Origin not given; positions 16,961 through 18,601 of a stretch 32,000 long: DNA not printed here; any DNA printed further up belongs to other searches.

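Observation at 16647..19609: Translationally coupled GNAT / radical SAM-SPASM / six-Cys peptide / amidohydrolase operon: candidate new ranthipeptide-like RiPP system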

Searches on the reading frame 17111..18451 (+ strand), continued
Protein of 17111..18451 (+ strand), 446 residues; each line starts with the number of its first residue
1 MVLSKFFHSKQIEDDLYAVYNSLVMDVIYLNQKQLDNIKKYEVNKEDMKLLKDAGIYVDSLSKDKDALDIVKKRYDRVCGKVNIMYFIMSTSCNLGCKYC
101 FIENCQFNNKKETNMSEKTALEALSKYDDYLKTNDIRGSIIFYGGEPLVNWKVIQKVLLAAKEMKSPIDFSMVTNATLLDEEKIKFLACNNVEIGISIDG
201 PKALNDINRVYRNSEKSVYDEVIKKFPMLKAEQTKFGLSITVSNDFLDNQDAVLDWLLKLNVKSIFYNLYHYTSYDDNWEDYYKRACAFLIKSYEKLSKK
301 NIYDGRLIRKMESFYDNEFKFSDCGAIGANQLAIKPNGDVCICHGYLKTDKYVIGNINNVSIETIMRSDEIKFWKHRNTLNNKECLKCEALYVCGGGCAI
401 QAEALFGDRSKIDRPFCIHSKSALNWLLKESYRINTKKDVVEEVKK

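Call 25: find_related_loci(query=A2, collection=metagenome_contigs, flank=5000)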
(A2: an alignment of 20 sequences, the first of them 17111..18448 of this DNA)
Query A2 (446 aa) in metagenome_contigs; peptide patterns used: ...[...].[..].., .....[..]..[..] (x = any residue, [..] = any of these).
600 stretches matched a pattern (row limit reached: there are more); 485 encode a relative of the query (tblastn E <= 1e-3); the best 80 are kept; 80 distinct loci.
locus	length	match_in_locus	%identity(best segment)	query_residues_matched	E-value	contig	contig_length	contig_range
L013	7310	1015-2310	43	1-432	4e-114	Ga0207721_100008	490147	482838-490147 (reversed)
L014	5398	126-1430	40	1-432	2e-107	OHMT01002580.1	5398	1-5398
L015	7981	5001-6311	40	1-428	1e-106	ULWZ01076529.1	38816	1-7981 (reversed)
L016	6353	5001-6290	36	14-432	6e-76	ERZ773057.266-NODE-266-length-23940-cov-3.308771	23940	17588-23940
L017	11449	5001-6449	33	1-446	2e-68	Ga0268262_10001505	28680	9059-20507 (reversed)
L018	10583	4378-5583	35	45-438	2e-65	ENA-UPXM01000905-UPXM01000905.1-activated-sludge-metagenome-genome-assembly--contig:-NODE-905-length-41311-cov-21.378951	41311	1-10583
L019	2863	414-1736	30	1-430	2e-64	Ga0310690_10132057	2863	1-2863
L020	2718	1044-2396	30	1-440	4e-64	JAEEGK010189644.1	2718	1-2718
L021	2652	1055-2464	33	3-446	7e-64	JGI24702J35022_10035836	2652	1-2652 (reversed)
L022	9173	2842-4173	31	6-432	7e-62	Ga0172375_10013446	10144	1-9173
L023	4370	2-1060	35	84-428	7e-62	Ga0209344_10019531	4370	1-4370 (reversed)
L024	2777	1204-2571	31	3-434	6e-62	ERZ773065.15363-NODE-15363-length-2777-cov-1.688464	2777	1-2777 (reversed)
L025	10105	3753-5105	32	3-433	1e-59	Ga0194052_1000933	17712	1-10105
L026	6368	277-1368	33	82-432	7e-55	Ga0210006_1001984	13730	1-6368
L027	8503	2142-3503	27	3-446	2e-54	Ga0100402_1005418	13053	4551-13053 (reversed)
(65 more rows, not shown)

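Call 38: find_encoding_contigs(protein=P0051, flank=6000, max_places=1)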
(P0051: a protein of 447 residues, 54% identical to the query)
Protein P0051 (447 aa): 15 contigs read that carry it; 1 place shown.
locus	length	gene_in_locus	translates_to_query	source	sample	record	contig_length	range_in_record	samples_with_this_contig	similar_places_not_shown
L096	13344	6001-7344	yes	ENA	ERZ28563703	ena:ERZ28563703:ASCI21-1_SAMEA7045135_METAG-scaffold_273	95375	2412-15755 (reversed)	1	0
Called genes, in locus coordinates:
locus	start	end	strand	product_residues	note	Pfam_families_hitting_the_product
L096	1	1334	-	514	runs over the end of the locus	PF08238:Sel1 (faint)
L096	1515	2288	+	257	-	PF12146:Hydrolase_4, PF00561:Abhydrolase_1, PF12697:Abhydrolase_6, PF00561:Abhydrolase_1 (weak)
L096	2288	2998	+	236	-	PF08245:Mur_ligase_M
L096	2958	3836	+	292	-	PF08245:Mur_ligase_M, PF02875:Mur_ligase_C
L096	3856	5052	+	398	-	PF01820:Dala_Dala_lig_N, PF02222:ATP-grasp (faint), PF02655:ATP-grasp_3 (weak), PF02786:CPSase_L_D2, PF07478:Dala_Dala_lig_C, PF08443:RimK (faint)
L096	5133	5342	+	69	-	-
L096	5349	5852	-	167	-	-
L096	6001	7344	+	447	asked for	PF13353:Fer4_12, PF04055:Radical_SAM, PF13186:SPASM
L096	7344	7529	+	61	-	-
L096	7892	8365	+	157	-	PF00293:NUDIX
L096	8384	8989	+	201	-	PF03848:TehB, PF08241:Methyltransf_11 (weak), PF08242:Methyltransf_12 (weak), PF13649:Methyltransf_25 (weak)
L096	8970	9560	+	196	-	-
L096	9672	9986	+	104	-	PF12643:MazG-like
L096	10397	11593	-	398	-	PF14659:Phage_int_SAM_3, PF00589:Phage_integrase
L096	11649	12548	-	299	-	PF14022:DUF4238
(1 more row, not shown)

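Call 39: find_encoding_contigs(protein=P0070, flank=6000, max_places=1)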
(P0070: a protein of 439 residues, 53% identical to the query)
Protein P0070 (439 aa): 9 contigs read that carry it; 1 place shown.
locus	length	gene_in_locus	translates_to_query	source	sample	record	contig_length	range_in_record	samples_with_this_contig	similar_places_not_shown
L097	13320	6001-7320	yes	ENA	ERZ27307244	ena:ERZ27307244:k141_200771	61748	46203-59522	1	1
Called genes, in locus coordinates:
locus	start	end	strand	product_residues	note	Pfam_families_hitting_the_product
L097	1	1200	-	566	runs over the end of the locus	PF13306:LRR_5, PF13855:LRR_8 (faint), PF13306:LRR_5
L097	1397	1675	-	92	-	PF00216:Bac_DNA_binding, PF18291:HU-HIG (weak)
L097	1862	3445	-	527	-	PF01943:Polysacc_synt, PF03023:MurJ, PF01554:MatE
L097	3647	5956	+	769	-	PF12696:TraG-D_C (faint)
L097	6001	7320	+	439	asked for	PF13353:Fer4_12, PF04055:Radical_SAM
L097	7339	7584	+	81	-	-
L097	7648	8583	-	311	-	-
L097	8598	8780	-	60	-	-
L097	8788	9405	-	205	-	PF00575:S1, PF23459:S1_RRP5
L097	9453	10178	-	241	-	PF01479:S4, PF00849:PseudoU_synth_2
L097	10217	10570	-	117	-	PF00849:PseudoU_synth_2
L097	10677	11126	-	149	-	PF01479:S4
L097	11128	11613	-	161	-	PF01252:Peptidase_A8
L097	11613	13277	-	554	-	-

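Call 42: search_solved_structures(query=A2, max_evalue=0.00001, show_alignments=1)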
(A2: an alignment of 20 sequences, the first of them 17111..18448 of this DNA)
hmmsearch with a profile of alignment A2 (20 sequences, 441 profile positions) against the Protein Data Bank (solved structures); distinct sequences matched with E-value up to 0.00001: 9.
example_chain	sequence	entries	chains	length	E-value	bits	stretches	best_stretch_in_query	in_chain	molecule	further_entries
5wgg_A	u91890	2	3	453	8.4e-43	150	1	80-428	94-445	Radical SAM domain protein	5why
8vpo_A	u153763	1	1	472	1.1e-36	129.8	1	10-432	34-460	Radical SAM core domain-containing protein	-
4k37_A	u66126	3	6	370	3.9e-32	114.8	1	90-432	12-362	Anaerobic sulfatase-maturating enzyme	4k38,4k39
4k36_A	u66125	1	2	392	4.3e-32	114.7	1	90-433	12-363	Anaerobic sulfatase-maturating enzyme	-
9gm3_A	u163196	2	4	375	1e-24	90.3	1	88-249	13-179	ChlB radical SAM domain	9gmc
6efn_A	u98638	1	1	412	7.6e-07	31.5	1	87-256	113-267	Sporulation killing factor maturation protein SkfB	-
5v1q_A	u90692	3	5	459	2.1e-06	30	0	49-192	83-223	Radical SAM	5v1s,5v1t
6y1x_A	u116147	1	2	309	4e-06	29.1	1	79-184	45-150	Radical SAM domain protein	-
7n7i_A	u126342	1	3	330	7.7e-06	28.2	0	78-256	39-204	Viperin-like enzyme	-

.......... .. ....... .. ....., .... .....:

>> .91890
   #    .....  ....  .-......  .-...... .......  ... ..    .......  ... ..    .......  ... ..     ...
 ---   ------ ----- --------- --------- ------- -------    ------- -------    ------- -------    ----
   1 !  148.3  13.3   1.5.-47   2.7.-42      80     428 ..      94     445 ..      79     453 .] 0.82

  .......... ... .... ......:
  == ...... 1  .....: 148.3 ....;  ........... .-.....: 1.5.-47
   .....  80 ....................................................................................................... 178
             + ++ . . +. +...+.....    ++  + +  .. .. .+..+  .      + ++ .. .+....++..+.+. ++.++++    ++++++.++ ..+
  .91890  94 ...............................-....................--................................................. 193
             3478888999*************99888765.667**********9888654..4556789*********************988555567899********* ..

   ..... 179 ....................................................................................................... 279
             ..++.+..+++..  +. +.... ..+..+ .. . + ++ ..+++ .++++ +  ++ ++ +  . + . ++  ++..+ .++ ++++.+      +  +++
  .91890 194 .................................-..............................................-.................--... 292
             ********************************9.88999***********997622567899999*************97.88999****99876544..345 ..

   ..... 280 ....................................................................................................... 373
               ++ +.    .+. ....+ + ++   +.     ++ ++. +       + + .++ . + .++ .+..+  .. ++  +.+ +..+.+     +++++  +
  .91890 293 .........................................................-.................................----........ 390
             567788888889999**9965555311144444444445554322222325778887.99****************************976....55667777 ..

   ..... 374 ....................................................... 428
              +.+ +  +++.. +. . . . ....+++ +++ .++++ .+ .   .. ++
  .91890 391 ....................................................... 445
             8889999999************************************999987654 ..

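Call 59: predict_structure(alignment_id=A2)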
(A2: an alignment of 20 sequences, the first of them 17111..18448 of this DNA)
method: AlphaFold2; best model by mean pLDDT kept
length: 446 residues; sequences in the alignment: 20
mean_pLDDT: 90.7   pTM: 0.87
mean pLDDT of the five models: 90.7, 90.4, 87.8, 87.3, 85.7
residues with pLDDT >= 90: 310; 70-90: 121; 50-70: 6; < 50: 9
segments of 3 or more residues with pLDDT < 50: 438-446
pLDDT, mean of each block of 10 residues (from residue 1): 95 95 93 97 95 95 93 87 95 85 77 95 98 95 94 98 97 96 98 95 91 91 96 95 93 95 90 89 94 93 87 86 75 96 88 95 94 89 91 83 90 87 94 71 33
secondary structure, 60 per line:
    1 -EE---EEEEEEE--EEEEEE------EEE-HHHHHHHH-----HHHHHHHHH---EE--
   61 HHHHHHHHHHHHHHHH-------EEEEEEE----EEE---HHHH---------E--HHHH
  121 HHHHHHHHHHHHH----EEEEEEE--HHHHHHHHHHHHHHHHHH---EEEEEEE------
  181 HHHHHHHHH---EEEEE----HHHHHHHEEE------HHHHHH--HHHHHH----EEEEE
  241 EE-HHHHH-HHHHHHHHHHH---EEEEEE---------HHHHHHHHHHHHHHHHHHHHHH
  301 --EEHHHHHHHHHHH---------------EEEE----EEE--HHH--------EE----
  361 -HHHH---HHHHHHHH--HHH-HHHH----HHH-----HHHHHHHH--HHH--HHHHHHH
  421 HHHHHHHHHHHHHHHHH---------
elements in order: E7-13 E16-21 E28-30 H32-39 H45-53 H61-76 E84-90 E95-97 H101-104 H117-133 E138-144 H147-164 E168-174 H181-189 E193-197 H202-208 E209-211 H218-223 H226-231 E236-242 H244-248 H250-260 E264-269 H279-300 H305-315 E331-334 E339-341 H362-365 H369-376 H383-386 H399-406 H414-437

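Call 64: fold_search(model_id=the predicted structure, library=pdb)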
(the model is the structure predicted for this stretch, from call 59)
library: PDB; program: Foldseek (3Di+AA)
matches with E <= 10: 1502; with E <= 0.001: 109
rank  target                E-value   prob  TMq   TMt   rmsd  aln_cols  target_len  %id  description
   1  5wgg_A                3.3e-21  1.00  0.70  0.71   7.5       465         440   22  Structural Insights into Thioether Bond Formation in the Biosynthesis of Sactipeptides (released 2017-07-26)
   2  5why_B                3.7e-21  1.00  0.66  0.69   8.6       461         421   22  Structural Insights into Thioether Bond Formation in the Biosynthesis of Sactipeptides (released 2017-07-26)
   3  5why_A                3.9e-21  1.00  0.70  0.74   7.7       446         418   22  Structural Insights into Thioether Bond Formation in the Biosynthesis of Sactipeptides (released 2017-07-26)
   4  8vpo                  7.5e-20  1.00  0.72  0.72   5.2       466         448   21  X-Ray Crystal Structure of TigE from Paramaledivibacter caminithermalis (released 2024-02-07)
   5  4k36_A                8.4e-19  1.00  0.67  0.77   4.0       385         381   20  His6 tagged anSMEcpe with bound AdoMet (released 2013-05-08)
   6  4k37_B                1.2e-18  1.00  0.67  0.80   3.9       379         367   20  Native anSMEcpe with bound AdoMet (released 2013-05-08)
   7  4k39_A                1.2e-18  1.00  0.64  0.78   3.8       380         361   20  Native anSMEcpe with bound AdoMet and Cp18Cys peptide (released 2013-05-08)
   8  4k38_B                1.5e-18  1.00  0.65  0.78   3.7       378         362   20  Native anSMEcpe with bound AdoMet and Kp18Cys peptide (released 2013-05-08)
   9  4k38_A                1.6e-18  1.00  0.65  0.77   4.0       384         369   20  Native anSMEcpe with bound AdoMet and Kp18Cys peptide (released 2013-05-08)
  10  4k36_B                1.6e-18  1.00  0.64  0.76   4.1       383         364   19  His6 tagged anSMEcpe with bound AdoMet (released 2013-05-08)
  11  4k39_B                4.1e-18  1.00  0.64  0.78   3.9       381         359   19  Native anSMEcpe with bound AdoMet and Cp18Cys peptide (released 2013-05-08)
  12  4k37_A                5.8e-18  1.00  0.66  0.80   3.8       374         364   19  Native anSMEcpe with bound AdoMet (released 2013-05-08)
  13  9gm3_C                6.4e-17  1.00  0.68  0.80   3.7       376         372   19  Crystal structure of the complex formed between the radical SAM protein ChlB and the leader region of its precursor su (released 2025-06-25)
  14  9gm3_A                6.8e-17  1.00  0.68  0.80   3.6       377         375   18  Crystal structure of the complex formed between the radical SAM protein ChlB and the leader region of its precursor su (released 2025-06-25)
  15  9gmc_C                1.1e-16  1.00  0.66  0.78   4.0       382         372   18  Crystal structure of the complex formed between the radical SAM protein ChlB and the R3A mutant of ChlA (released 2025-06-25)
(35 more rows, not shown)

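Call 72: search_protein_families(library=padloc, proteins=[window:17111-18448:+], max_evalue=0.001)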
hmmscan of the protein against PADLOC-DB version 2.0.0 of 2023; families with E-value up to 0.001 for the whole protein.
window:17111-18448:+ (446 aa): 2 families
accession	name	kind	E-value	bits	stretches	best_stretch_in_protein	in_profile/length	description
PDLC02903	pVip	-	3.2e-17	60.8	1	87-244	4-147/257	Viperins not associated with kinases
PDLC02904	pVip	-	6.9e-16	56.6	1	85-243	5-150/262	Viperins associated with kinases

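Call 79: search_protein_families(library=pfam, proteins=[L008:7432-7878:+], max_evalue=0.01)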
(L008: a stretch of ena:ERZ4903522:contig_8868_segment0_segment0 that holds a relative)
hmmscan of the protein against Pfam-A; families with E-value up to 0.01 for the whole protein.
L008:7432-7878:+ (149 aa): 10 families
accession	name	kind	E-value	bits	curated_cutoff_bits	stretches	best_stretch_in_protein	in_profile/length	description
PF00583.31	Acetyltransf_1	-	2.3e-17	63.8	20.7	1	21-137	5-116/116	Acetyltransferase (GNAT) family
PF13673.13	Acetyltransf_10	-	3.8e-14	53.2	23.6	1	47-140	27-110/128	Acetyltransferase (GNAT) domain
PF13508.13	Acetyltransf_7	-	7.4e-13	49.1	27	1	52-137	4-82/84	Acetyltransferase (GNAT) domain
PF17013.11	Acetyltransf_15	-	5.7e-07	29.6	35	1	73-145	65-144/210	Putative acetyl-transferase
PF13420.13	Acetyltransf_4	-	6e-06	26.8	24.3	1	38-138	35-135/155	Acetyltransferase (GNAT) domain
PF24553.2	Rv0428c_C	-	7.6e-05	22.9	27.2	1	84-138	163-216/224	Probable histone acetyltransferase Rv0428c C-terminal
PF08445.16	FR47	-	0.00013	22.3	22.1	1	83-140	24-80/86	FR47-like protein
PF13527.13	Acetyltransf_9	-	0.00075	19.9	25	1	5-139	2-126/127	Acetyltransferase (GNAT) domain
PF13880.12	Acetyltransf_13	-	0.0014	18.8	22.8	1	81-106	5-30/69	ESCO1/2 acetyl-transferase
PF14542.12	Acetyltransf_CG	-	0.0016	19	30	1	78-117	22-61/80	GCN5-related N-acetyl-transferase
